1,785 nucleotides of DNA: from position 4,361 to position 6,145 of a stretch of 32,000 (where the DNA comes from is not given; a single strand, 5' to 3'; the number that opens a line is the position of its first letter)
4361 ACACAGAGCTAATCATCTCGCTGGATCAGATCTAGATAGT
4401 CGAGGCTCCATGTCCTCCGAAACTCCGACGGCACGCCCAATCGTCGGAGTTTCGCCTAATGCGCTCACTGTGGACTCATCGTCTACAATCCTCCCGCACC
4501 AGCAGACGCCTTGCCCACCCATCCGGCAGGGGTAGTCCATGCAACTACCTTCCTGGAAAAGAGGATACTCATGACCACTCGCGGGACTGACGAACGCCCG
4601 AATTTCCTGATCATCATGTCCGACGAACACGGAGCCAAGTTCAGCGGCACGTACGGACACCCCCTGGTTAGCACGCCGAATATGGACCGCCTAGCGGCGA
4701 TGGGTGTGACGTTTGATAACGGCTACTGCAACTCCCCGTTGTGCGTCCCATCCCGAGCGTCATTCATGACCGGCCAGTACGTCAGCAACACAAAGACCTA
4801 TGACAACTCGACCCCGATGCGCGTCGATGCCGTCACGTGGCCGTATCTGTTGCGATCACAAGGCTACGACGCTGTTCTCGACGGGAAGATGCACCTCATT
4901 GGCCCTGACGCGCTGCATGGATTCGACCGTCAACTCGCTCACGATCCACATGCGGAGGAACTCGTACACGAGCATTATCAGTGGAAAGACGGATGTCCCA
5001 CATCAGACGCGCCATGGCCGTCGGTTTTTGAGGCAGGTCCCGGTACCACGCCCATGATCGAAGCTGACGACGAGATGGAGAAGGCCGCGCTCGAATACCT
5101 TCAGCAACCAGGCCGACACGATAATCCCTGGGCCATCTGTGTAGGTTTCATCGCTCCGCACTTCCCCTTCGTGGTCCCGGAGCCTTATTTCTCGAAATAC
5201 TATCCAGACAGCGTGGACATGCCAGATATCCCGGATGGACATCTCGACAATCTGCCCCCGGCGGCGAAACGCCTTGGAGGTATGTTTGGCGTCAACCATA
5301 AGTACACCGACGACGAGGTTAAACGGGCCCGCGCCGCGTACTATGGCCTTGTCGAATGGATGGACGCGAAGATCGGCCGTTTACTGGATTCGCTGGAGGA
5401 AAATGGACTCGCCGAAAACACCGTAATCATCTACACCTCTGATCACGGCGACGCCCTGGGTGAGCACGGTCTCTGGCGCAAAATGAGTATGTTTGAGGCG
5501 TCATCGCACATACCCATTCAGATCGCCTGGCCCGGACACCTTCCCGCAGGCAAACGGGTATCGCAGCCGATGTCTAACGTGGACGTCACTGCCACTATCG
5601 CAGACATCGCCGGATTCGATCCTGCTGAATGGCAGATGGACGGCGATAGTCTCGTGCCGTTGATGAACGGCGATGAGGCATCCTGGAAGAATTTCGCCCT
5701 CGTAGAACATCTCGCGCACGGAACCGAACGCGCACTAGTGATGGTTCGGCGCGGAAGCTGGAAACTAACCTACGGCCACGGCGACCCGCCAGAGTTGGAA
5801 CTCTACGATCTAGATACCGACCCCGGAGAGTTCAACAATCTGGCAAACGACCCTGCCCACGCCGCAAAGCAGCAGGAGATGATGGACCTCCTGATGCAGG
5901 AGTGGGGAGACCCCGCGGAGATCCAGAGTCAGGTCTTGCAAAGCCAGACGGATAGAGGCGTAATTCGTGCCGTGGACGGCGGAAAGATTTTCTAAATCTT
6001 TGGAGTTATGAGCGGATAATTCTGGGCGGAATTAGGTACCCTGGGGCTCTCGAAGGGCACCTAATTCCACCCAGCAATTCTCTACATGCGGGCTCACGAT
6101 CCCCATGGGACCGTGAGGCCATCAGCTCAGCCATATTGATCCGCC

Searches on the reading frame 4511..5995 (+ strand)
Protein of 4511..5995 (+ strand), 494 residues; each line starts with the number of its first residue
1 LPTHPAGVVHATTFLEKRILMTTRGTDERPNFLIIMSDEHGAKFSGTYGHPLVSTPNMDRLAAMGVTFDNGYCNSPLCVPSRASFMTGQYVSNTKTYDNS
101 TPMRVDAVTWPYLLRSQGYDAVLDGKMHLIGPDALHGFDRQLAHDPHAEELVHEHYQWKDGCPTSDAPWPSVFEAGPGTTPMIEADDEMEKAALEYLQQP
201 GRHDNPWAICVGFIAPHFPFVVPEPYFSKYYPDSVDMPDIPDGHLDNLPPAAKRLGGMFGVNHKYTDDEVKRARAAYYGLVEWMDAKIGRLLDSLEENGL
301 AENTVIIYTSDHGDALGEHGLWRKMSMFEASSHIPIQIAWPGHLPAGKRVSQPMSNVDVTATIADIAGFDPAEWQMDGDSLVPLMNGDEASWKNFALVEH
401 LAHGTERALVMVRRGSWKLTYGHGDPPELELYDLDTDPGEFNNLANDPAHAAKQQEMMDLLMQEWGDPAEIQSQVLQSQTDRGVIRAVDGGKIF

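Call 9: search_protein_families(library=pfam, proteins=[window:4511-5995:+], max_evalue=0.001)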
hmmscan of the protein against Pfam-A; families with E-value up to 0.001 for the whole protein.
window:4511-5995:+ (494 aa): 3 families
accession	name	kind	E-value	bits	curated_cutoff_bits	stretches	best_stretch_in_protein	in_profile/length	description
PF00884.28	Sulfatase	-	3.5e-51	174.7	25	1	30-368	1-300/301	Sulfatase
PF16347.10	SGSH_C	-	4e-23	82.7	29.3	1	317-463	1-150/154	N-sulphoglucosamine sulphohydrolase, C-terminal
PF01663.27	Phosphodiest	-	1.1e-10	42.1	23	1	53-313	18-220/342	Type I phosphodiesterase / nucleotide pyrophosphatase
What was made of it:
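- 4511..5995 (+): Convergent Cys-type sulfatase (context only; functional link not shown). Pfam Sulfatase 3.5e-51 (call 9).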

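Call 57: search_protein_families(library=ncbifam, proteins=[window:4511-5995:+], max_evalue=0.00001)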
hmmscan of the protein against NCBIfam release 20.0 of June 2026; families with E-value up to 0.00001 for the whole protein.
window:4511-5995:+ (494 aa): 5 families
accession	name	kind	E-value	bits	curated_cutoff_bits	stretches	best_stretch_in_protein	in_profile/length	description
TIGR03417.1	chol_sulfatase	equivalog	1.2e-114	384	433.45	1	29-485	2-459/500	choline-sulfatase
NF010322.0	PRK13759.1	equivalog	2.7e-74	250.4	481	2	192-464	188-456/486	arylsulfatase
NF045661.1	HdlasePehA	equivalog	3.3e-58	197.5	900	2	260-459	267-479/506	phosphoric/sulfuric ester hydrolase PehA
NF052527.1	Mn_arylsulf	exception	7.9e-49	166.8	850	2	204-463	197-450/479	manganese-dependent arylsulfatase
NF038282.1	LapC_YejM_PbgA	exception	2.5e-07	29.4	825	1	268-363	405-496/584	LPS biosynthesis-modulating metalloenzyme YejM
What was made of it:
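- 4511..5995 (+): Best NCBIfam match is choline-sulfatase, 384 bits, below the cut-off of 433 (call 57).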
